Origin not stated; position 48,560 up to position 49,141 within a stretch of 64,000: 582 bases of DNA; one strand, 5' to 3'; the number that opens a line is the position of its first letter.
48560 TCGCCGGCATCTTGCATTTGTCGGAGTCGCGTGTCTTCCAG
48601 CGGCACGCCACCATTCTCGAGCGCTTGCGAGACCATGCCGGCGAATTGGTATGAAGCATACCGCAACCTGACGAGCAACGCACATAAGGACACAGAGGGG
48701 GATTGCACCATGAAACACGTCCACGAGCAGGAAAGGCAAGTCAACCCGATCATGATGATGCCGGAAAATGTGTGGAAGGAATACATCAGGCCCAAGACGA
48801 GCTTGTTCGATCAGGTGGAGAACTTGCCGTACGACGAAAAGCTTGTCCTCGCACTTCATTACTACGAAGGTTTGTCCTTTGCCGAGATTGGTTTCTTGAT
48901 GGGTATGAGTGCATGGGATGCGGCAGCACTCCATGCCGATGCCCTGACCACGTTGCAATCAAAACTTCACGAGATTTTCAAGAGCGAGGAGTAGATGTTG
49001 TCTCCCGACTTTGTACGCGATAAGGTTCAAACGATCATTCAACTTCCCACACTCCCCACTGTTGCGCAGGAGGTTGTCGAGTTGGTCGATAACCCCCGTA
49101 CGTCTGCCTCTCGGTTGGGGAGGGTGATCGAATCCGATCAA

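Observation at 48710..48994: Stand-alone paralog of sigma-28 region 4 encoded immediately downstream of fliA: candidate FlgM decoy or -35 competitor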

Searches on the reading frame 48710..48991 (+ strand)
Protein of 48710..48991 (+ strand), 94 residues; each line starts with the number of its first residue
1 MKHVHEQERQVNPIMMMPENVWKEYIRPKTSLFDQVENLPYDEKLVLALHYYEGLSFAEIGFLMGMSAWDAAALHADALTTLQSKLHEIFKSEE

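Call 3: search_protein_families(library=pfam, proteins=[window:48710-48991:+], max_evalue=1)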
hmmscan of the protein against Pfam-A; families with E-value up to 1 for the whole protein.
window:48710-48991:+ (94 aa): 3 families
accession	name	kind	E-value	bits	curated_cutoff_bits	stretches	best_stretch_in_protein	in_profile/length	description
PF08281.18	Sigma70_r4_2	-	1.2e-06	28.5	25.7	1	34-67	6-39/54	Sigma-70, region 4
PF04545.22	Sigma70_r4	-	3.2e-06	27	24.1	1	38-82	4-48/50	Sigma-70, region 4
PF00150.24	Cellulase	-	0.14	12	23.5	1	14-68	162-206/272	Cellulase (glycosyl hydrolase family 5)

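Call 4: search_protein_families(library=ncbifam, proteins=[window:48710-48991:+], max_evalue=1)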
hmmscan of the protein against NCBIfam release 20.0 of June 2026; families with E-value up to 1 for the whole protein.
window:48710-48991:+ (94 aa): 33 families (the best 25 are shown)
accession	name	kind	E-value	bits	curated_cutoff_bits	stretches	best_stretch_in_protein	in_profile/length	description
NF004935.0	PRK06288.1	equivalog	1.2e-09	38.2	343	1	27-90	203-266/270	RNA polymerase sigma factor WhiG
NF005809.0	PRK07670.1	equivalog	5.9e-09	35.8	326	1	29-88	193-252/255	FliA/WhiG family RNA polymerase sigma factor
TIGR02479.1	FliA_WhiG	subfamily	3.7e-08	33.4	189.6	1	29-86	166-223/224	FliA/WhiG family RNA polymerase sigma factor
TIGR02937.1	sigma70-ECF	superfamily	3.3e-07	30.1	42.9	1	31-86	110-165/165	sigma-70 family RNA polymerase sigma factor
NF005413.0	PRK06986.1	subfamily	4.3e-07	30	201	1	29-88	179-238/241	RNA polymerase sigma factor FliA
TIGR02984.1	Sig-70_plancto1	subfamily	4.9e-07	29.5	183.75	1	30-86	132-188/189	RNA polymerase sigma-70 factor, Planctomycetaceae-specific subfamily 1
NF004572.0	PRK05911.1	equivalog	2.2e-06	27.3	378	1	32-87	199-254/257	RNA polymerase sigma factor sigma-28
TIGR02983.1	SigE-fam_strep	subfamily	6.4e-05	22.9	141.55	1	17-87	86-159/162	SigE family RNA polymerase sigma factor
NF006930.0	PRK09415.1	subfamily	0.00028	20.8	198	1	2-67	89-156/179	RNA polymerase factor sigma C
TIGR02980.1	SigBFG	subfamily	0.00059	19.6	234.35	1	24-86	164-226/227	SigB/SigF/SigG family RNA polymerase sigma factor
NF009172.0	PRK12519.1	subfamily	0.00067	19.2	222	1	34-67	137-170/194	RNA polymerase sigma factor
TIGR02950.1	SigM_subfam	subfamily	0.001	19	147.95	1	17-68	90-140/159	RNA polymerase sigma factor, SigM family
TIGR02952.1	Sig70_famx2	equivalog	0.001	19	206.45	1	18-86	103-170/170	ECF subfamily RNA polymerase sigma factor, BldN family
NF005514.0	PRK07122.1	subfamily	0.0012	18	372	1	25-86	202-263/264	RNA polymerase sigma factor SigF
NF007216.0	PRK09638.1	equivalog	0.0014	18.4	194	1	30-68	118-156/180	RNA polymerase sigma factor SigY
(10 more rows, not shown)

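Call 6: find_homologous_proteins(query=window:48710-48991:+, max_evalue=0.001)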
Query window:48710-48991:+ (94 aa): 35 proteins with E <= 0.001 among 35 candidates.
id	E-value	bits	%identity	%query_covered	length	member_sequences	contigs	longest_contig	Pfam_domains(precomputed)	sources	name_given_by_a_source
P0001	1.8e-56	206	100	100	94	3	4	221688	PF04545.23,PF08281.19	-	-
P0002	2.4e-40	154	73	100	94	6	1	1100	PF04545.23,PF08281.19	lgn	-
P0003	3.3e-37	144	71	100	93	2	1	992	PF04545.23,PF08281.19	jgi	jgi:RNA polymerase sigma factor for flagellar operon FliA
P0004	1.1e-36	143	68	100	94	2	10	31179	PF04545.23,PF08281.19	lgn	-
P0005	4.2e-36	141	69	100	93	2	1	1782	PF04545.23,PF08281.19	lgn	-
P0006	3.5e-34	135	69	96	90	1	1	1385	PF04545.23,PF08281.19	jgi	jgi:RNA polymerase sigma factor for flagellar operon FliA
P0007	7.3e-34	134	81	83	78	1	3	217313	PF04545.23,PF08281.19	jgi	-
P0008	2.5e-33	132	68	96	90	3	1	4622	PF04545.23,PF08281.19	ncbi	-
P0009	2.7e-32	129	69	96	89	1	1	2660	PF04545.23,PF08281.19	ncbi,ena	-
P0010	1.4e-31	126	64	100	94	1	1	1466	PF04545.23,PF08281.19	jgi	jgi:RNA polymerase sigma factor for flagellar operon FliA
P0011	2.1e-31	126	65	100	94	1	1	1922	PF04545.23,PF08281.19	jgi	jgi:DNA-directed RNA polymerase specialized sigma subunit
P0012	2.5e-31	126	74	83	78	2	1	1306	PF04545.23,PF08281.19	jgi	jgi:DNA-directed RNA polymerase specialized sigma subunit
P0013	2.3e-30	122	66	94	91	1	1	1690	PF04545.23,PF08281.19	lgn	-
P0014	3.3e-30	122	64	96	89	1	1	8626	PF04545.23,PF08281.19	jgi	jgi:RNA polymerase sigma factor (sigma-70 family)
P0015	3.6e-30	122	66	96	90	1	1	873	PF04545.23,PF08281.19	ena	-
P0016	5.1e-30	121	64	96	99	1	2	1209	PF04545.23,PF08281.19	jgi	jgi:DNA-directed RNA polymerase specialized sigma subunit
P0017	7.2e-30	121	74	82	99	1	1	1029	PF04545.23,PF08281.19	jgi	jgi:RNA polymerase sigma factor for flagellar operon FliA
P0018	2.1e-28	116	63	96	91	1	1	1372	PF04545.23,PF08281.19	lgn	-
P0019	3.8e-28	115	66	88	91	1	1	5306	PF04545.23,PF08281.19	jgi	jgi:RNA polymerase sigma factor (sigma-70 family)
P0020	6.7e-28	115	67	90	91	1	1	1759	PF04545.23,PF08281.19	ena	-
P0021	9.8e-28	114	61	96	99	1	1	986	PF04545.23,PF08281.19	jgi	jgi:RNA polymerase sigma factor for flagellar operon FliA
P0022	1.1e-27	114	62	97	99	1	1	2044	PF04545.23,PF08281.19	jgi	jgi:hypothetical protein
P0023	2.9e-27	113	59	96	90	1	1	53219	-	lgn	-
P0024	4.1e-27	112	60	94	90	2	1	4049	PF04545.23,PF08281.19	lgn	-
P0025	1.3e-26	110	61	95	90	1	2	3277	PF04545.23,PF08281.19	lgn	-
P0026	1.3e-26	110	63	84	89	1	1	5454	PF04545.23,PF08281.19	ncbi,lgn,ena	-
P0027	2.0e-26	110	56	95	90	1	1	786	PF04545.23,PF08281.19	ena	-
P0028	2.9e-26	109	59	91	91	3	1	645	PF04545.23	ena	-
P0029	1.2e-25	107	60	94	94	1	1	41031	PF04545.23,PF08281.19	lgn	-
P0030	1.3e-25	107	58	94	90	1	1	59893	PF04545.23,PF08281.19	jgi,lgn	jgi:DNA-directed RNA polymerase specialized sigma subunit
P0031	1.8e-25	107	58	94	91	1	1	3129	PF04545.23,PF08281.19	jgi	jgi:DNA-directed RNA polymerase specialized sigma subunit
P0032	4.5e-25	106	58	95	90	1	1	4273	PF04545.23,PF08281.19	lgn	-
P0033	7.6e-25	105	60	88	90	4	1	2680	PF04545.23,PF08281.19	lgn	-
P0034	1.1e-24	104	56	95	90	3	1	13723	PF04545.23,PF08281.19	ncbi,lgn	-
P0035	2.1e-23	100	56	95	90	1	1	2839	PF04545.23,PF08281.19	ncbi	-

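Call 8: find_encoding_contigs(protein=P0030, flank=6000, max_places=3)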
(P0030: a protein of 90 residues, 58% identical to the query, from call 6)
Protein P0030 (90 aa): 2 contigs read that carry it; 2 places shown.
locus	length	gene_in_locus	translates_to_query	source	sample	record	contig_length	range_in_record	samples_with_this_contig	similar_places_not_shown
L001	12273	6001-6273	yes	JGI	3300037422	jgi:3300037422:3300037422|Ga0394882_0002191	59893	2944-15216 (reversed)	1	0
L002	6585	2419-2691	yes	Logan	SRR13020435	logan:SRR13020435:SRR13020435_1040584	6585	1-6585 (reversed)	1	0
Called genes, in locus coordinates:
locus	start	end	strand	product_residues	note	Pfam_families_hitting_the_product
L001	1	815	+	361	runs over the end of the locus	PF01312:Bac_export_2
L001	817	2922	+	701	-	PF00771:FHIPEP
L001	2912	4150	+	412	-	PF00448:SRP54, PF13173:AAA_14 (weak)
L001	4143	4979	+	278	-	PF01656:CbiA, PF02374:ArsA_ATPase (weak), PF10609:ParA, PF13614:AAA_31, PF10609:ParA (weak)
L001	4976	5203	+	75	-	-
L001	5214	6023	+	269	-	PF04542:Sigma70_r2, PF08281:Sigma70_r4_2, PF04545:Sigma70_r4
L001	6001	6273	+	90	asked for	PF08281:Sigma70_r4_2 (weak), PF04545:Sigma70_r4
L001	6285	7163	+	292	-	PF08668:HDOD, PF01966:HD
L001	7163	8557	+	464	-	PF01590:GAF (weak), PF13185:GAF_2, PF13492:GAF_3 (weak), PF00512:HisKA, PF02518:HATPase_c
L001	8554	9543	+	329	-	-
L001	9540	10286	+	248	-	PF00460:Flg_bb_rod, PF22692:LlgE_F_G_D1, PF06429:Flg_bbr_C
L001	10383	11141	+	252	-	PF00460:Flg_bb_rod (weak), PF22692:LlgE_F_G_D1, PF06429:Flg_bbr_C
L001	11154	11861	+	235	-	PF13144:ChapFlgA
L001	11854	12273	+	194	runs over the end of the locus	PF02107:FlgH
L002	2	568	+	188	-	?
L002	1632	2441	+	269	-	PF04542:Sigma70_r2, PF08281:Sigma70_r4_2, PF04545:Sigma70_r4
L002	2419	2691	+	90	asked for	PF08281:Sigma70_r4_2 (weak), PF04545:Sigma70_r4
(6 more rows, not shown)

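Call 9: find_encoding_contigs(protein=P0023, flank=6000, max_places=3)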
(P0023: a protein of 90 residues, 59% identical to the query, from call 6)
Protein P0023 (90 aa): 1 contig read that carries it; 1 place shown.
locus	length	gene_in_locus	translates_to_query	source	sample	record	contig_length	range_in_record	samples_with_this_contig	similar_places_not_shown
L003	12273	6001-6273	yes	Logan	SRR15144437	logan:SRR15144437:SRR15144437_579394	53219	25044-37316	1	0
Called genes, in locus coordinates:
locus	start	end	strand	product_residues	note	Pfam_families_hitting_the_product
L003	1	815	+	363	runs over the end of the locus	PF01312:Bac_export_2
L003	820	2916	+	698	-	PF00771:FHIPEP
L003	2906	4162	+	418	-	PF13401:AAA_22 (faint), PF00448:SRP54, PF13173:AAA_14 (weak)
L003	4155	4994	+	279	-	PF00142:Fer4_NifH (weak), PF01656:CbiA, PF02374:ArsA_ATPase (weak), PF06564:CBP_BcsQ (weak), PF09140:MipZ (weak), PF10609:ParA, PF13614:AAA_31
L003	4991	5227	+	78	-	-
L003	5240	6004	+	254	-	PF04542:Sigma70_r2, PF04545:Sigma70_r4, PF08281:Sigma70_r4_2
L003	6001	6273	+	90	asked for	-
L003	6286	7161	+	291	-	PF08668:HDOD, PF01966:HD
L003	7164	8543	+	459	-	PF01590:GAF (weak), PF13185:GAF_2, PF13492:GAF_3, PF00512:HisKA, PF02518:HATPase_c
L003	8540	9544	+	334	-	-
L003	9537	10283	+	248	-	PF00460:Flg_bb_rod, PF22692:LlgE_F_G_D1, PF06429:Flg_bbr_C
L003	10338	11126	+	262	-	PF00460:Flg_bb_rod, PF22692:LlgE_F_G_D1, PF06429:Flg_bbr_C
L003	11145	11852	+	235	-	PF13144:ChapFlgA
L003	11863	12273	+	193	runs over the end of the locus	PF02107:FlgH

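Call 11: find_related_loci(query=A1, collection=genome_contigs, flank=6000)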
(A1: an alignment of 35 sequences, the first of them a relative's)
Query A1 (94 aa) in genome_contigs; peptide patterns used: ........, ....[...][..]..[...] (x = any residue, [..] = any of these).
41 stretches matched a pattern; 12 encode a relative of the query (tblastn E <= 1e-3); 12 distinct loci.
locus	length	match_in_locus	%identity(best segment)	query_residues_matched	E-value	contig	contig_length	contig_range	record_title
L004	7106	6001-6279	70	1-94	5e-45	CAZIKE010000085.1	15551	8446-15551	MAG TPA_asm: uncultured Chitinophagales bacterium isolate SRP290908_co1_392 genome assembly, contig: NODE_5183_length_15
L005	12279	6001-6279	69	1-94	3e-42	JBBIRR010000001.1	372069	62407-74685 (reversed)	MAG: Ignavibacteriales bacterium isolate ETS170220_bin_354 NODE_1_length_372069_cov_5.90741, whole genome shotgun sequen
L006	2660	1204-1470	69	1-90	2e-38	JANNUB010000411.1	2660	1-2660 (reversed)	MAG: Ignavibacteriota bacterium isolate SOY_30_metabat_287 SOY_30_k141_1249034, whole genome shotgun sequence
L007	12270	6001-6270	58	1-90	4e-34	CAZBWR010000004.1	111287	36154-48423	MAG TPA_asm: uncultured Chitinophagales bacterium isolate SRP287453_co1_248 genome assembly, contig: NODE_178_length_111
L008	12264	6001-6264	60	1-88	5e-32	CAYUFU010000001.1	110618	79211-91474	MAG TPA_asm: uncultured Chitinophagales bacterium isolate binchicken_co274_268 genome assembly, contig: NODE_410_length_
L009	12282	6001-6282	54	1-94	1e-24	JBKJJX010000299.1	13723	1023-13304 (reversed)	MAG: Bacteroidota bacterium isolate ant_bin.22 S1Ck117_5497208_flag_1_multi_12.0000_len_13723, whole genome shotgun sequ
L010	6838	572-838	53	1-89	4e-24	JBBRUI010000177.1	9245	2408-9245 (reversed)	MAG: Bacteroidota bacterium isolate La3_concoct.179 La3_concoct.179_K_16049_L_9245_cov_9.0000, whole genome shotgun sequ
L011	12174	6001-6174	45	29-86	1e-12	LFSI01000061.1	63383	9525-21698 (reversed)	MAG: Clostridia bacterium DTU065 scaffold26661, whole genome shotgun sequence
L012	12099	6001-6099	45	29-61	1e-5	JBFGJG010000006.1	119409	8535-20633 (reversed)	MAG: Gemmatimonadales bacterium isolate Mix_sand03.2021.01.D.106 k141_2132308_length_119409_cov_16.9666, whole genome sh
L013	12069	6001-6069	57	44-66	3e-5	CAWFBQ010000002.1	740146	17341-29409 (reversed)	MAG: uncultured Chloroflexia bacterium isolate MFD02416.bin.1.124 genome assembly, contig: contig_15465, whole genome sh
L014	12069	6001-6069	57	44-66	3e-5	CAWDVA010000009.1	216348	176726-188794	MAG: uncultured Chloroflexia bacterium isolate MFD05684.bin.1.348 genome assembly, contig: contig_50953, whole genome sh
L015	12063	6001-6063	62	44-64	6e-5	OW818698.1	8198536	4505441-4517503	metagenome genome assembly, chromosome: 1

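Call 14: search_solved_structures(query=A1, max_evalue=0.01, show_alignments=3)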
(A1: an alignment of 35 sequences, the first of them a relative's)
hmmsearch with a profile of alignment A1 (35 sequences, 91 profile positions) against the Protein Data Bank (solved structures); distinct sequences matched with E-value up to 0.01: 13.
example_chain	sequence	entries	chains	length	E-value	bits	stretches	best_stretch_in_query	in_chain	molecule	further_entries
6pmi_F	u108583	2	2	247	1.3e-11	47.4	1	30-89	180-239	RNA polymerase sigma factor FliA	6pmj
6pfj_A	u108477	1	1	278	1.5e-10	44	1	33-89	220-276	RNA polymerase sigma factor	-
6pfv_A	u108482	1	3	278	1.5e-10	44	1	33-89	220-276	RNA polymerase sigma factor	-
9wsm_F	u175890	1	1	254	6.4e-10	42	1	29-88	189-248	RNA polymerase sigma factor FliA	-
9wsf_A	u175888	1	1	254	6.5e-10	42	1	29-88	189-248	RNA polymerase sigma factor FliA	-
7lq4_A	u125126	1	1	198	1.2e-06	31.5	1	29-88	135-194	WhiG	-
1rp3_A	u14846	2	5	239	5.4e-05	26.2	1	31-87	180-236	RNA polymerase sigma factor SIGMA-28 (FliA) | RNA polymerase sigma factor FliA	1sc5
2h27_A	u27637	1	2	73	0.00027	24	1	30-66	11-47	RNA polymerase Sigma E factor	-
1or7_A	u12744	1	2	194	0.0015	21.5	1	30-65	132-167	RNA polymerase sigma-E factor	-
8jzt_A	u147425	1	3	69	0.0016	21.5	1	26-86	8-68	RNA polymerase sigma factor SigF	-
6jbq_F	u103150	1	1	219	0.0018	21.3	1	30-65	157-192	ECF RNA polymerase sigma-E factor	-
6in7_B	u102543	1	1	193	0.0018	21.3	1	29-65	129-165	RNA polymerase sigma-H factor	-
8z6g_B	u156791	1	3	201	0.0019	21.2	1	29-65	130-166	RNA polymerase sigma factor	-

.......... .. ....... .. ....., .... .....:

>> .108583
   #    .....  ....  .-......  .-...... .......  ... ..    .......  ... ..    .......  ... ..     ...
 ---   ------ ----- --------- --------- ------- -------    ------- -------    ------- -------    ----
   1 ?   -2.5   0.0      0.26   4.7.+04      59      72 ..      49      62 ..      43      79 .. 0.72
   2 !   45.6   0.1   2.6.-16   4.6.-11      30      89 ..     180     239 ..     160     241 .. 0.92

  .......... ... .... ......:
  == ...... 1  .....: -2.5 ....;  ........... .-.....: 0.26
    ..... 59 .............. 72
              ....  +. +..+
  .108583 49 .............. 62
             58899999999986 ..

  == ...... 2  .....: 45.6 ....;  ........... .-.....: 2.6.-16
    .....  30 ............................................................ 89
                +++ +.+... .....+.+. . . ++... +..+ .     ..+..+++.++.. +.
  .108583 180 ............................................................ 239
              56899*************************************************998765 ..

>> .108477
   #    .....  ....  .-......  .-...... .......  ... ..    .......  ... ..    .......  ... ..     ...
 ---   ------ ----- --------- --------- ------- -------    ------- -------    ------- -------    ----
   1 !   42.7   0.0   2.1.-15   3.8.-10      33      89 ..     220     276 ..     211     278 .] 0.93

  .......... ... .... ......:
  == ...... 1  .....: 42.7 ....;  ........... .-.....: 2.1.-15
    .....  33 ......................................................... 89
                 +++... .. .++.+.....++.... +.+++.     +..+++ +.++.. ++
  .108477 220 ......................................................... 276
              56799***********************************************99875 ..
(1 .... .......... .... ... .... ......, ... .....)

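Call 15: search_protein_representatives(alignment_id=A1)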
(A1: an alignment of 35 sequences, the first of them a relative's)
Query: 35 sequences, 91 profile positions. Proteins with E-value up to 0.001 (for the whole library): 3072; up to 1e-10: 10; up to 1e-30: 1. The best 150 are listed.
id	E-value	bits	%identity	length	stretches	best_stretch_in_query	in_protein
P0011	1.1e-44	166.2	-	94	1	1-90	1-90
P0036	1.0e-18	83.0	-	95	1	25-87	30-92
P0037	3.5e-17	78.1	-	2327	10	30-75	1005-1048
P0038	1.1e-12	63.7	-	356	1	28-88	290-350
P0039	1.9e-11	59.7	-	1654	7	34-75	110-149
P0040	3.3e-11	58.9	-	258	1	25-87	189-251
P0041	4.6e-11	58.5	-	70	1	27-89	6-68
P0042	4.7e-11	58.5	-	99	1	29-89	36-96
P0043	7.1e-11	57.9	-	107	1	27-86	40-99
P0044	9.2e-11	57.5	-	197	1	29-86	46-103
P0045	1.3e-10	57.0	-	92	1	31-86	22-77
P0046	1.7e-10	56.6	-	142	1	32-86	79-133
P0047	1.8e-10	56.6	-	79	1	27-86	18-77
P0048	1.8e-10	56.6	-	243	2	30-84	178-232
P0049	2.5e-10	56.1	-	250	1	26-90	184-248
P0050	2.9e-10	55.9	-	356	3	32-85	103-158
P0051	3.5e-10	55.7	-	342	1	27-88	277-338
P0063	9.7e-10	54.3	-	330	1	34-86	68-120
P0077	2.2e-09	53.1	-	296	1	31-89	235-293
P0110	6.2e-09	51.7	-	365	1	28-87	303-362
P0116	7.2e-09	51.5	-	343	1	31-84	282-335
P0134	1.0e-08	50.9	-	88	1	28-84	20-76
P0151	1.3e-08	50.7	-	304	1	24-85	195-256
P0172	1.6e-08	50.4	-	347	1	28-85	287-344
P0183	2.0e-08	50.0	-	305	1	23-89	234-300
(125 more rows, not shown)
